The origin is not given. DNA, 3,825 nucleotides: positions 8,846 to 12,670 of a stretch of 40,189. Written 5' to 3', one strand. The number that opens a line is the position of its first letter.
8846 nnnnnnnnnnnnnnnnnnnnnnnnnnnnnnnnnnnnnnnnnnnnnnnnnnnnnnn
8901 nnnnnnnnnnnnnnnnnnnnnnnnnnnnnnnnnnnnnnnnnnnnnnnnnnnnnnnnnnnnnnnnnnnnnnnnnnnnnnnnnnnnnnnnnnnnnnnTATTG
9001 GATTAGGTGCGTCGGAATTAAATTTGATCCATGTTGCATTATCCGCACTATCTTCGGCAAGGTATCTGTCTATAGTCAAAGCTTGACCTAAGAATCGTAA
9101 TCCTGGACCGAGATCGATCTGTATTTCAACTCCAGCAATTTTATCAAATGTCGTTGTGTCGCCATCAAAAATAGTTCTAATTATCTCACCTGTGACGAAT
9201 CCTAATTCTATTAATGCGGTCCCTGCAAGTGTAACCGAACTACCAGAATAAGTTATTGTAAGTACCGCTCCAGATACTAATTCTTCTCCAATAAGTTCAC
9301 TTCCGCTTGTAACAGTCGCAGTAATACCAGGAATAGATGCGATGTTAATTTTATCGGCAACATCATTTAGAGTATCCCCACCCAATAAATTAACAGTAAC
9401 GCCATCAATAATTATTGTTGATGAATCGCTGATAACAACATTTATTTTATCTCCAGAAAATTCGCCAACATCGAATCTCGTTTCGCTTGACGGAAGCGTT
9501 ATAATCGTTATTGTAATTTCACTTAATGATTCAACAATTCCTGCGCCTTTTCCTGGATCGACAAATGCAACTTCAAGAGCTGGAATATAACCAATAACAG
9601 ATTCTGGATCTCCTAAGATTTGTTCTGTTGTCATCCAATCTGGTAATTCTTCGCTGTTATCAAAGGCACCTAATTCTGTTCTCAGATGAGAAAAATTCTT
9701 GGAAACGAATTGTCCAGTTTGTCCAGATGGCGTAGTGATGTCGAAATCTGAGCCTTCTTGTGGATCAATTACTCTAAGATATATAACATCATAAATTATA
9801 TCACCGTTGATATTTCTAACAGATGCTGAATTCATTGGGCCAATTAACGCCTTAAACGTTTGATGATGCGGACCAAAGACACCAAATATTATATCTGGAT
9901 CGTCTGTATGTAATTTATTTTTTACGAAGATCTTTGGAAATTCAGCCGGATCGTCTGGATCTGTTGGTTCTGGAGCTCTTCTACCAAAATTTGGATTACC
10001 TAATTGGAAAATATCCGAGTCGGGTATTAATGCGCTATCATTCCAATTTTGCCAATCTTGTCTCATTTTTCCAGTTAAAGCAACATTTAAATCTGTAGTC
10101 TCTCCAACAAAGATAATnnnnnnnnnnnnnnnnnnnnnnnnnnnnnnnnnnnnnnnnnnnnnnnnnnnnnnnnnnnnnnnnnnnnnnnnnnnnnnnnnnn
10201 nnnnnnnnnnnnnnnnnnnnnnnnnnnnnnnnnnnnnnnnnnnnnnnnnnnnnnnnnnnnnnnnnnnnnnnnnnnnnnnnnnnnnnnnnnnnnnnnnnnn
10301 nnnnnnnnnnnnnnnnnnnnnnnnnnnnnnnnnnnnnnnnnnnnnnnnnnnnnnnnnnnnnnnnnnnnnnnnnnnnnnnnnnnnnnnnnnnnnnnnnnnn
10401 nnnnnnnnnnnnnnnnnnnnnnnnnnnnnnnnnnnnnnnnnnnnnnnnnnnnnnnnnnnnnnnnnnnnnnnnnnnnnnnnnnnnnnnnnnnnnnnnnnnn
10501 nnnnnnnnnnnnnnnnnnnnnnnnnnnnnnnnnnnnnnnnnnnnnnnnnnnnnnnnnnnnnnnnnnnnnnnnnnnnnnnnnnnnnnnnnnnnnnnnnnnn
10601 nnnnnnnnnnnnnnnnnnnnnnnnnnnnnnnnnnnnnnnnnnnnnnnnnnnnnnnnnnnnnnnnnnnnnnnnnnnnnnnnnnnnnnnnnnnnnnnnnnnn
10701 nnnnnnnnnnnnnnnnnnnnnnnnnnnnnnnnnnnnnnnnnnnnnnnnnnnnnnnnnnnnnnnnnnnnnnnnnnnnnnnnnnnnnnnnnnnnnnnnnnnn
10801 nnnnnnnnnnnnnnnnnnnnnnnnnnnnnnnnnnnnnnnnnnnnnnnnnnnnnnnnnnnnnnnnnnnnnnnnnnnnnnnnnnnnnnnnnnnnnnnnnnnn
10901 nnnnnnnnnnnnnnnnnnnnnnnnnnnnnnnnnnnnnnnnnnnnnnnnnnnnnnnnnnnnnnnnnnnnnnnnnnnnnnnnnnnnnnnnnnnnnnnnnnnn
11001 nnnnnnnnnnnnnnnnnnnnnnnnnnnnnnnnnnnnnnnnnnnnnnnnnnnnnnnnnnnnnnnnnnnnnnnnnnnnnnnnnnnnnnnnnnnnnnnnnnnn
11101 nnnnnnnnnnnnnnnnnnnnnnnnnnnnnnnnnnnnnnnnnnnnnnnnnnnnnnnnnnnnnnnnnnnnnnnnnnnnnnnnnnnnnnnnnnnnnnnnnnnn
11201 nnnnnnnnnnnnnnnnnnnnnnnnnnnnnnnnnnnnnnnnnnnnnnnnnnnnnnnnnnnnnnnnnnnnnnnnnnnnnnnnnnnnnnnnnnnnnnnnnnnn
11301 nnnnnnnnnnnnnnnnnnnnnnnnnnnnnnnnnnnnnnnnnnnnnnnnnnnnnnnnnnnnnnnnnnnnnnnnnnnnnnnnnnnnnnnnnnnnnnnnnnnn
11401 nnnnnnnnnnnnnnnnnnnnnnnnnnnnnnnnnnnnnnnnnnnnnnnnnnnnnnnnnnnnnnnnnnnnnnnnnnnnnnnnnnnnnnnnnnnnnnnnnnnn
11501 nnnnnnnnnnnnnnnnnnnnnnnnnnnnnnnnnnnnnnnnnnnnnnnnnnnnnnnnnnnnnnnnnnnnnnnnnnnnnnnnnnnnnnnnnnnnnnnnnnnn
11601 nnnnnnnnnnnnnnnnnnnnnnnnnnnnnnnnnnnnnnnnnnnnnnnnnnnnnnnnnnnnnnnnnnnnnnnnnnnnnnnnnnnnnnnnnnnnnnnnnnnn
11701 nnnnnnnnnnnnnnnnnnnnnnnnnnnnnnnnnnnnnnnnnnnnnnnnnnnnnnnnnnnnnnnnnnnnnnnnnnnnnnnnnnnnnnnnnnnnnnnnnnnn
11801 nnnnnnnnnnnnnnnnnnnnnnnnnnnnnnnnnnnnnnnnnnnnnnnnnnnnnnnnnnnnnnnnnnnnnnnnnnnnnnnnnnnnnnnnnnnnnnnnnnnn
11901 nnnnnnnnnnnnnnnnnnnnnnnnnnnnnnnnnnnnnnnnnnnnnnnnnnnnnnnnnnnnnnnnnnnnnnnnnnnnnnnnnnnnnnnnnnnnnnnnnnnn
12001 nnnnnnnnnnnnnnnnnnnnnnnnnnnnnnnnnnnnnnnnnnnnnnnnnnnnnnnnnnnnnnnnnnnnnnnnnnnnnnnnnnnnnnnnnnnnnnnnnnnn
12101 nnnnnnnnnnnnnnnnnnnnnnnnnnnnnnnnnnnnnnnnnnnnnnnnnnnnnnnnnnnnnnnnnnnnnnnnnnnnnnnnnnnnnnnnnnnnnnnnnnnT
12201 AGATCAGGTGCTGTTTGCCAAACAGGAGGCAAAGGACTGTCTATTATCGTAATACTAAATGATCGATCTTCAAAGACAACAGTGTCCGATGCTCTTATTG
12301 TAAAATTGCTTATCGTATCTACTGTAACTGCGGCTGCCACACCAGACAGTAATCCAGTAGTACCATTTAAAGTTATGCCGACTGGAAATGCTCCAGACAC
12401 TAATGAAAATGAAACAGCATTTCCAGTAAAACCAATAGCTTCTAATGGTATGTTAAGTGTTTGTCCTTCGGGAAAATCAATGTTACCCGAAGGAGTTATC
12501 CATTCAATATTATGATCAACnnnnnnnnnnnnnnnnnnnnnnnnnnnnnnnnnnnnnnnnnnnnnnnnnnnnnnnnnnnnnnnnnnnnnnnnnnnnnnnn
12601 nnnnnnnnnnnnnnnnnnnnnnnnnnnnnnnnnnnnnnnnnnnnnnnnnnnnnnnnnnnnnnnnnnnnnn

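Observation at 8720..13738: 1670-aa protein joining a complete subtilisin pro-enzyme to at least 8 Ig-like (He_PIG-type) repeats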

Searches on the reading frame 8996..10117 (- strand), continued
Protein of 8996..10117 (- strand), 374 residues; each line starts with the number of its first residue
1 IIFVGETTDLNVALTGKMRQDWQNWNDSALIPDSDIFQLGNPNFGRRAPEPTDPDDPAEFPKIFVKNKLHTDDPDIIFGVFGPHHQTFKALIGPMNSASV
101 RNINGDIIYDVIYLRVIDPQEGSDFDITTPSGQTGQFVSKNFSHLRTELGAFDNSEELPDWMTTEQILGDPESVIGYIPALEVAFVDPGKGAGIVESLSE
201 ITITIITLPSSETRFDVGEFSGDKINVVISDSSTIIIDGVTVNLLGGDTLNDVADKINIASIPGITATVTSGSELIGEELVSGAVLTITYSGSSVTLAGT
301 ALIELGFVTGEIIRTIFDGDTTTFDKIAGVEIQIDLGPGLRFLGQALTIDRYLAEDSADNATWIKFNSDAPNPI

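Call 81: get_annotated_region(hit=H46, flank=1500)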
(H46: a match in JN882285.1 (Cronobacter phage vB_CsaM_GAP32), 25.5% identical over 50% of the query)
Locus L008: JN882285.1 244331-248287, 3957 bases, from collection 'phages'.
description: Cronobacter phage vB_CsaM_GAP32, complete genome.
organism: Cronobacter phage vB_CsaM_GAP32 (NCBI taxid 1141136)
taxonomy: Viruses; Duplodnaviria; Heunggongvirae; Uroviricota; Caudoviricetes; Mimasvirus; Mimasvirus GAP32
host: Cronobacter sakazakii; source: -; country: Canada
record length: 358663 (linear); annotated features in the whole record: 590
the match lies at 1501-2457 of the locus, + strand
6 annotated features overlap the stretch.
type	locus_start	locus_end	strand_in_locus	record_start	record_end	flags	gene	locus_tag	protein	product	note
CDS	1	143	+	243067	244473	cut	-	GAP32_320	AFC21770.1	DNA topoisomerase II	similar to XP_765033.1 DNA topoisomerase II [Theileria parva strain Muguga]; PF00521.1 DNA_topoisoIV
CDS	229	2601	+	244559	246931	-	-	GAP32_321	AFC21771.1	hypothetical protein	-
CDS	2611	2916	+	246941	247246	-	-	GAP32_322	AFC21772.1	hypothetical protein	-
CDS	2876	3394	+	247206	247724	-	-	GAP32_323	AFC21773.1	DNA polymerase III alpha subunit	similar to YP_003306784.1 DNA polymerase III, alpha subunit [Streptobacillus moniliformis DSM 12112]; PF07733.6 ...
CDS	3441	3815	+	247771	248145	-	-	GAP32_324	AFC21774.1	hypothetical protein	-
CDS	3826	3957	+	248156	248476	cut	-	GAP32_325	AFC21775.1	hypothetical protein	-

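Call 82: search_solved_structures(query=A2, max_evalue=10)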
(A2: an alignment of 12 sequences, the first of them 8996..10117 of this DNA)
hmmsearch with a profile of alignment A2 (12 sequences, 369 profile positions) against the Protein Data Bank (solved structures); distinct sequences matched with E-value up to 10: 1.
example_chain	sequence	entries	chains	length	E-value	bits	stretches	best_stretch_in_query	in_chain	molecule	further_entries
7uek_A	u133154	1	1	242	0.0026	20.1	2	256-335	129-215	OT3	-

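Call 83: search_protein_families(library=pfam, alignment_id=A2, max_evalue=10)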
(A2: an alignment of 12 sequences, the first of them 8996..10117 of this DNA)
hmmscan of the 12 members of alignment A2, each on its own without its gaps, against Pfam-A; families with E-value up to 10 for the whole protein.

A. member 1, window:8996-10117:- (374 aa): 1 family
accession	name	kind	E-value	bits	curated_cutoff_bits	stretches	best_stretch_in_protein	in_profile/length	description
PF07196.18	Flagellin_IN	-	3.8e-05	24.2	22.7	1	231-275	6-49/55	Flagellin hook IN motif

B. families by the number of members that match (of 12 scanned): 5 families
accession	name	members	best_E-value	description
PF07196.18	Flagellin_IN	2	3.8e-05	Flagellin hook IN motif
PF05046.19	Img2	1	0.15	Mitochondrial large subunit ribosomal protein (Img2)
PF13515.12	FUSC_2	1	0.17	Fusaric acid resistance protein-like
PF02494.22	HYR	1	0.22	HYR domain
PF09926.15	DUF2158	1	0.22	Uncharacterized small protein (DUF2158)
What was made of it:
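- On 2H phosphoesterase superfamily: There is no Pfam or PDB sequence hit to this domain (calls 82, 83).
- On Flagellin_IN motif (PF07196): Only 2 of 12 family members match (call 83).
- Closest known: 2H phosphoesterase superfamily. Different: There is no sequence similarity (calls 82, 83).
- Tried and rejected: Pfam and PDB sequence searches with the central-domain profile found nothing relevant (calls 82, 83).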

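Call 85: find_encoding_contigs(protein=P0133, flank=8000, max_places=2)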
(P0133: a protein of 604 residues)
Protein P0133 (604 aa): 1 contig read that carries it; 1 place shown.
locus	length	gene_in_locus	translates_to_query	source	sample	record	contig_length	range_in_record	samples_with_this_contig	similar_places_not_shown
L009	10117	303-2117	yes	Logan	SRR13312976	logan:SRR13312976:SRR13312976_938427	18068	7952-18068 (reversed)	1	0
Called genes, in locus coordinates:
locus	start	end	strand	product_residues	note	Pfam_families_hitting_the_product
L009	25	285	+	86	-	-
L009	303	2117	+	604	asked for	PF05345:He_PIG (weak)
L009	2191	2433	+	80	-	-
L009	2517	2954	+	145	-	PF01503:PRA-PH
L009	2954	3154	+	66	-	-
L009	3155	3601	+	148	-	-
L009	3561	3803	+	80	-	-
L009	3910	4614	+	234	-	-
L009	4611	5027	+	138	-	-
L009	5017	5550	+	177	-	PF07733:DNA_pol3_alpha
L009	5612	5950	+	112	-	-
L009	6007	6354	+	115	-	-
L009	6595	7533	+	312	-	PF00004:AAA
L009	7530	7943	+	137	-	-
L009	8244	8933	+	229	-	PF02562:PhoH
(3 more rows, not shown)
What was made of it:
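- The protease-less P0133 shows comparable downstream synteny (call 85).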

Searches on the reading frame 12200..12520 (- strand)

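Call 37: search_protein_families(library=pfam, proteins=[window:12200-12520:-], max_evalue=5)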
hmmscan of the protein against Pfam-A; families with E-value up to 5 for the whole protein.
window:12200-12520:- (107 aa): 1 family
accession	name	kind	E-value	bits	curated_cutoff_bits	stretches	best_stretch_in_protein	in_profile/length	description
PF05345.18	He_PIG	-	8.2e-11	42.6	24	1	10-92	6-95/96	Putative Ig domain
